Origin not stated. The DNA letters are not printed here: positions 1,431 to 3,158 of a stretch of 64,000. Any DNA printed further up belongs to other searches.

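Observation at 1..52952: About 53 kb single-strand array of roughly 48 translationally coupled glycan-assembly genes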

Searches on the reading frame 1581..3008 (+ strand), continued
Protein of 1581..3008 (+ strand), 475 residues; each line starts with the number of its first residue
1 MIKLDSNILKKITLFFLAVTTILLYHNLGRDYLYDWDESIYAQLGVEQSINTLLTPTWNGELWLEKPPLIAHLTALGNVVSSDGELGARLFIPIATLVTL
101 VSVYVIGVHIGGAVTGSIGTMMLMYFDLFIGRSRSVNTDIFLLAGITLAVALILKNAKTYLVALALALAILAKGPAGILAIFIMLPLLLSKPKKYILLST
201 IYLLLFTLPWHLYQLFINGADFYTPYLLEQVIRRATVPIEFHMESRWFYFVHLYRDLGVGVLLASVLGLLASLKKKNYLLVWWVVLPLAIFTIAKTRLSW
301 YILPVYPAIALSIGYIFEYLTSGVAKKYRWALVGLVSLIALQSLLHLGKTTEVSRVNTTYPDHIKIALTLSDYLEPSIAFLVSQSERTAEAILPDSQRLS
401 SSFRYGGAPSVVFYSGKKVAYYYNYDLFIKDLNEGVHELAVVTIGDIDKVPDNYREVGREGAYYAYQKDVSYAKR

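Call 84: find_encoding_contigs(protein=P0041, flank=10000, max_places=1)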
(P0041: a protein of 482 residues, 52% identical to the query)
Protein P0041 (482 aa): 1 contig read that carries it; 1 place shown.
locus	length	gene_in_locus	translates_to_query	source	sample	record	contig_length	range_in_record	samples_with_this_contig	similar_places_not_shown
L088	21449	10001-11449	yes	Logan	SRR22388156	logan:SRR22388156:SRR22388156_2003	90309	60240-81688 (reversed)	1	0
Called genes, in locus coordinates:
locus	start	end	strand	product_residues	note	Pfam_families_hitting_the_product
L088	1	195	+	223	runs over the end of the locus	PF00535:Glycos_transf_2, PF10111:Glyco_tranf_2_2, PF13641:Glyco_tranf_2_3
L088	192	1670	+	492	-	PF13231:PMT_2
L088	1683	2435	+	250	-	PF00535:Glycos_transf_2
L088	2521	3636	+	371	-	PF26314:MptA_B_family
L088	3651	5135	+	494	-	PF13231:PMT_2 (weak)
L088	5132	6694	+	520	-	PF10131:PTPS_related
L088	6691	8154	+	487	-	PF01943:Polysacc_synt, PF13440:Polysacc_synt_3, PF03023:MurJ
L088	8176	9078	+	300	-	PF00535:Glycos_transf_2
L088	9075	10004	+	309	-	PF13641:Glyco_tranf_2_3, PF00535:Glycos_transf_2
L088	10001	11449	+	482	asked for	PF13231:PMT_2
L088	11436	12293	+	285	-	-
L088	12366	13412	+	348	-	PF13439:Glyco_transf_4 (weak), PF00534:Glycos_transf_1, PF13692:Glyco_trans_1_4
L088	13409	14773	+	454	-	-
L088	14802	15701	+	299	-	PF00535:Glycos_transf_2, PF10111:Glyco_tranf_2_2 (weak), PF13641:Glyco_tranf_2_3, PF13632:Glyco_trans_2_3 (weak)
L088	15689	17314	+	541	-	PF13231:PMT_2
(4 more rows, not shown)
